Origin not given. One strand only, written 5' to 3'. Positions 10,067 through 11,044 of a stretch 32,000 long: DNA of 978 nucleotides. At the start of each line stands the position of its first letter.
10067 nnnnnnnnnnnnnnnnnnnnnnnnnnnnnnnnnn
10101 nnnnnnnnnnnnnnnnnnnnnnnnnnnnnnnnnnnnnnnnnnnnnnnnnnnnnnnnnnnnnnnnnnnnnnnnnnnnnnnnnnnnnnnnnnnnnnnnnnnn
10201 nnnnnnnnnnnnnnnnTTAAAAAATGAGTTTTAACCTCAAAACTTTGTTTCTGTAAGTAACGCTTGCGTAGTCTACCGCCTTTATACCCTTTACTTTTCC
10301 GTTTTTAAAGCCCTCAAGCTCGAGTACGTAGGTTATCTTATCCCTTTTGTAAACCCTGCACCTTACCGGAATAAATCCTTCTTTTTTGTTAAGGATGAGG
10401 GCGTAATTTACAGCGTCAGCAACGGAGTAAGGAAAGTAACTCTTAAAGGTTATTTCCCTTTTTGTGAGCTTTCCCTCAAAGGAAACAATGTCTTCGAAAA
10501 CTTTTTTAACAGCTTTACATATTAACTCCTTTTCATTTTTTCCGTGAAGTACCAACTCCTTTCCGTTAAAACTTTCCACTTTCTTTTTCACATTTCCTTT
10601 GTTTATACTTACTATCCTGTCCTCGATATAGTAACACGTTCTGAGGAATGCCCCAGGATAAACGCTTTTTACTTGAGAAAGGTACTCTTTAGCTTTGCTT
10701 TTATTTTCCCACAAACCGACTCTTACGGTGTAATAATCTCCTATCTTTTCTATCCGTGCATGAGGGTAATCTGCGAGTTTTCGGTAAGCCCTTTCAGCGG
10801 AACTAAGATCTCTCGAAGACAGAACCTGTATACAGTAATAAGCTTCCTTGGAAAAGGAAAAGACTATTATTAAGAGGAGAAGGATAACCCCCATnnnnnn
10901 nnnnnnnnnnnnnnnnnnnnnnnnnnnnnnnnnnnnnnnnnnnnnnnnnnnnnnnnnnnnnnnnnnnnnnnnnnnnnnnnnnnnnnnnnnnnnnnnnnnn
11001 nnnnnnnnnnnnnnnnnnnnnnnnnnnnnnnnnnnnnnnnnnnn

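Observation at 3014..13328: Non-canonical cellulose-synthase locus: bcsA and bcsB in separate convergent transcription units with extra V4R, SPOR and micro-ORF genes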

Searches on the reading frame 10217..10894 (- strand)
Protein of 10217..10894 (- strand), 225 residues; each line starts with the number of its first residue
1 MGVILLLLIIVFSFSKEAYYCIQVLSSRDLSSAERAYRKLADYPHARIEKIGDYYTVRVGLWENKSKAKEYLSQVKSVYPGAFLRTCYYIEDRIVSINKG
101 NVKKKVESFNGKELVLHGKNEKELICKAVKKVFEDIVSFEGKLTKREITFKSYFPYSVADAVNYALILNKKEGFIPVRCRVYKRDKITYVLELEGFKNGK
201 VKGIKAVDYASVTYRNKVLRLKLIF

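Call 4: search_protein_families(library=pfam, proteins=[window:10217-10894:-], max_evalue=0.01)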
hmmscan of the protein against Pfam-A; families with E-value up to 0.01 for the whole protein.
window:10217-10894:- (225 aa): 1 family
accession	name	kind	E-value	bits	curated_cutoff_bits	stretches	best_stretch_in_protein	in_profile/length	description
PF05036.18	SPOR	-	9e-13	48.8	21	1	18-85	3-75/76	SPOR domain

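Call 5: search_protein_families(library=ncbifam, proteins=[window:10217-10894:-], max_evalue=0.01)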
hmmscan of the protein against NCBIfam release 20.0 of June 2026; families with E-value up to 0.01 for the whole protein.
window:10217-10894:- (225 aa): 1 family
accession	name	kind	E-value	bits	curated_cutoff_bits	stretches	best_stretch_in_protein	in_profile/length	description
TIGR00413.1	rlpA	subfamily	0.0006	19.8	82.15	1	13-71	137-196/208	septal ring lytic transglycosylase RlpA family protein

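Call 36: find_homologous_proteins(query=window:10217-10894:-, max_evalue=0.001)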
Query window:10217-10894:- (225 aa): 3 proteins with E <= 0.001 among 324 candidates.
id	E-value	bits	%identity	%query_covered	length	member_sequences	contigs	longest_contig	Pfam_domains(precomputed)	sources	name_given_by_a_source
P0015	1.5e-140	484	100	100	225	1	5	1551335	PF05036.19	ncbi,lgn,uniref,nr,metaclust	ncbi:SPOR domain-containing protein [Aquifex aeolicus]|uniref:SPOR domain-containing protein n=1 Tax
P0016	8.8e-93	328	66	100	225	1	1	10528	PF05036.19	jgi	-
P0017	2.7e-38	150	46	85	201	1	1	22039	PF05036.19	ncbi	ncbi:MAG: hypothetical protein DSY42_01705, partial [Aquifex sp.]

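Call 37: find_encoding_contigs(protein=P0016, flank=10000, max_places=3)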
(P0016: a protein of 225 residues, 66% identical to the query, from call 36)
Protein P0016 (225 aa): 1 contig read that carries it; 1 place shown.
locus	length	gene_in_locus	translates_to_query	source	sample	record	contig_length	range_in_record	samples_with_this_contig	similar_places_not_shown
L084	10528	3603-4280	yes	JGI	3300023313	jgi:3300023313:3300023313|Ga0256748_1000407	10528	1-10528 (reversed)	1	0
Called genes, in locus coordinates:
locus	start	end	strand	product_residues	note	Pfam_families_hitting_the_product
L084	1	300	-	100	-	?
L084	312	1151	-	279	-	PF01904:DUF72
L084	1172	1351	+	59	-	-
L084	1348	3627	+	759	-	PF13641:Glyco_tranf_2_3, PF00535:Glycos_transf_2, PF13506:Glyco_transf_21, PF13632:Glyco_trans_2_3, PF03552:Cellulose_synt, PF07238:PilZ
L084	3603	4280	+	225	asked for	PF05036:SPOR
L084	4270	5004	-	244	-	PF01656:CbiA, PF02374:ArsA_ATPase, PF06564:CBP_BcsQ, PF10609:ParA, PF13614:AAA_31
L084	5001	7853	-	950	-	PF00515:TPR_1 (faint), PF07719:TPR_2 (faint), PF12895:ANAPC3 (faint), PF13174:TPR_6 (faint), PF13432:TPR_16 (weak), PF14559:TPR_19 (weak), PF13429:TPR_15 (weak), PF05420:BCSC_C, +7 more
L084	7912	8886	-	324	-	PF01270:Glyco_hydro_8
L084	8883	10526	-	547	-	?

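Call 38: find_encoding_contigs(protein=P0017, flank=10000, max_places=3)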
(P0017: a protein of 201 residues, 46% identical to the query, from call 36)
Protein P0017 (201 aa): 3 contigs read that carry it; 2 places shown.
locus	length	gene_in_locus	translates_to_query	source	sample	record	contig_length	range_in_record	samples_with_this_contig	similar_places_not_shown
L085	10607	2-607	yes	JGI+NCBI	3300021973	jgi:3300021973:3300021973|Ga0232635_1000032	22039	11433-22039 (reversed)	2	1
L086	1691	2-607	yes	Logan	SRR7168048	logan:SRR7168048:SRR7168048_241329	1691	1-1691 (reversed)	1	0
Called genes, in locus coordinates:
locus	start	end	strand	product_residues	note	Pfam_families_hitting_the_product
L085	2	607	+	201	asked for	PF05036:SPOR (weak)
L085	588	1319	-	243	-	PF00142:Fer4_NifH (faint), PF01656:CbiA, PF02374:ArsA_ATPase, PF06564:CBP_BcsQ, PF10609:ParA, PF13614:AAA_31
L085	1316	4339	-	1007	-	PF25064:ARM_TT21_5th (faint), PF23914:TPR_CcmH_CycH (faint), PF13428:TPR_14 (faint), PF00515:TPR_1 (faint), PF07719:TPR_2 (faint), PF14559:TPR_19 (weak), PF13429:TPR_15, PF05420:BCSC_C, +4 more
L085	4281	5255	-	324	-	PF01270:Glyco_hydro_8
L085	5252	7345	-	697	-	PF03170:CBM_BcsB_1st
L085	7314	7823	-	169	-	-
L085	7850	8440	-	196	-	PF01351:RNase_HII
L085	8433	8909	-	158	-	PF01245:Ribosomal_L19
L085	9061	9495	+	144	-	PF00572:Ribosomal_L13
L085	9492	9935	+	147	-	PF00380:Ribosomal_S9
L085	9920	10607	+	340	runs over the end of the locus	PF01118:Semialdhyde_dh, PF02774:Semialdhyde_dhC, PF22698:Semialdhyde_dhC_1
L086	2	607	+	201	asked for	PF05036:SPOR (weak)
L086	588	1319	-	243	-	PF00142:Fer4_NifH (faint), PF01656:CbiA, PF02374:ArsA_ATPase, PF06564:CBP_BcsQ, PF10609:ParA, PF13614:AAA_31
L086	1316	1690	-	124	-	?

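Call 56: predict_structure(alignment_id=A3)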
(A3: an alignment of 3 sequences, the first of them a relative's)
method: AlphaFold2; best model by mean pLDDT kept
length: 225 residues; sequences in the alignment: 3
mean_pLDDT: 65.3   pTM: 0.50
mean pLDDT of the five models: 65.3, 49.1, 48.0, 46.8, 42.4
residues with pLDDT >= 90: 2; 70-90: 118; 50-70: 58; < 50: 47
segments of 3 or more residues with pLDDT < 50: 1-17, 89-110, 203-205
pLDDT, mean of each block of 10 residues (from residue 1): 40 44 81 76 68 70 78 87 68 29 26 74 80 61 77 60 72 77 80 75 50 68 62
secondary structure, 60 per line:
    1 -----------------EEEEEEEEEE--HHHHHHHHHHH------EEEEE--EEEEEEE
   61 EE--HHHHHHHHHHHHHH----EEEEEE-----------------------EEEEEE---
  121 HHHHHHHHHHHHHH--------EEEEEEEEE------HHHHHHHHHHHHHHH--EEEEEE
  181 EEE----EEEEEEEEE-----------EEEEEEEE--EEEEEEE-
elements in order: E18-27 H30-40 E47-51 E54-62 H65-78 E83-88 E112-117 H121-134 E143-151 H158-172 E175-183 E188-196 E208-215 E218-224

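Call 61: fold_search(model_id=the predicted structure, library=pdb)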
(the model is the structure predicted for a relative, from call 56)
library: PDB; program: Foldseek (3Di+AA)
matches with E <= 10: 1218; with E <= 0.001: 2
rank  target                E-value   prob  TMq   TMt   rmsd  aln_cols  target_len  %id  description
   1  1j5u                  1.6e-04  1.00  0.40  0.63   5.9       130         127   18  CRYSTAL STRUCTURE OF AN ARCHEASE, POSSIBLE CHAPERONE (TM1083) FROM THERMOTOGA MARITIMA AT 2.0 A RESOLUTION (released 2002-07-31)
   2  4n2p_A                3.6e-04  1.00  0.37  0.53   7.4       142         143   14  Structure of Archease from Pyrococcus horikoshii (released 2014-01-01)
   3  1u8s_B                3.1e-03  0.80  0.19  0.21  11.1       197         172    6  Crystal structure of putative glycine cleavage system transcriptional repressor (released 2004-08-17)
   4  5yz1_B                3.7e-03  1.00  0.36  0.47  12.9       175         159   14  Crystal structure of human Archease (released 2019-01-02)
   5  1x60_MODEL_1_A        5.5e-03  1.00  0.29  0.76   2.1        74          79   18  Solution structure of the peptidoglycan binding domain of B. subtilis cell wall lytic enzyme CwlC (released 2005-08-09)
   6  5yz1_A                5.5e-03  1.00  0.39  0.52  13.3       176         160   14  Crystal structure of human Archease (released 2019-01-02)
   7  8odp_D                7.0e-03  1.00  0.40  0.52   3.8       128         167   14  Structure of human RTCB with GMPCPP in complex with Archease (released 2024-03-27)
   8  8btx                  9.3e-03  1.00  0.41  0.57   3.2       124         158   14  Structure of human Archease (released 2023-12-13)
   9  8odo_H                1.0e-02  1.00  0.40  0.51   3.7       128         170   14  Structure of human guanylylated RTCB in complex with Archease (released 2024-03-27)
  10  8odo_D                1.2e-02  1.00  0.40  0.51   3.8       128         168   14  Structure of human guanylylated RTCB in complex with Archease (released 2024-03-27)
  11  1u8s_A                1.5e-02  0.60  0.17  0.21  11.1       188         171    7  Crystal structure of putative glycine cleavage system transcriptional repressor (released 2004-08-17)
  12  2cyy                  1.7e-02  0.98  0.23  0.32   8.1        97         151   14  Crystal structure of PH1519 from Pyrococcus horikosii OT3 (released 2006-09-19)
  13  2dbb_B                1.8e-02  0.98  0.24  0.33   7.1        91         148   20  Crystal structure of PH0061 (released 2006-06-15)
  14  6u9d_P                1.8e-02  0.44  0.22  0.21  16.3       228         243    9  Saccharomyces cerevisiae acetohydroxyacid synthase (released 2020-07-15)
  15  5yzl_A                1.9e-02  1.00  0.42  0.56  13.3       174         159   15  Crystal structure of human Archease D178A (released 2019-01-02)
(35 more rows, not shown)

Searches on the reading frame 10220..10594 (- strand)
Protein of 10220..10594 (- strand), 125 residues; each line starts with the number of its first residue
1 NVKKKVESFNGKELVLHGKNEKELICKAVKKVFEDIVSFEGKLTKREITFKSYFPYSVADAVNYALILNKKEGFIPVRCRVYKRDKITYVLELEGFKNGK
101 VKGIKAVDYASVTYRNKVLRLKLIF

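Call 62: search_protein_families(library=pfam, proteins=[window:10220-10594:-], max_evalue=10)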
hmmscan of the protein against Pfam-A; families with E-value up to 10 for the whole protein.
seq(125 aa): 2 families
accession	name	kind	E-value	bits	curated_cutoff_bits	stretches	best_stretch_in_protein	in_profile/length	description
PF02246.21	B1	-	0.041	14.4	25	1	46-73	22-49/69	Protein L b1 domain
PF03973.19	Triabin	-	0.049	13.9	21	1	13-68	62-117/149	Triabin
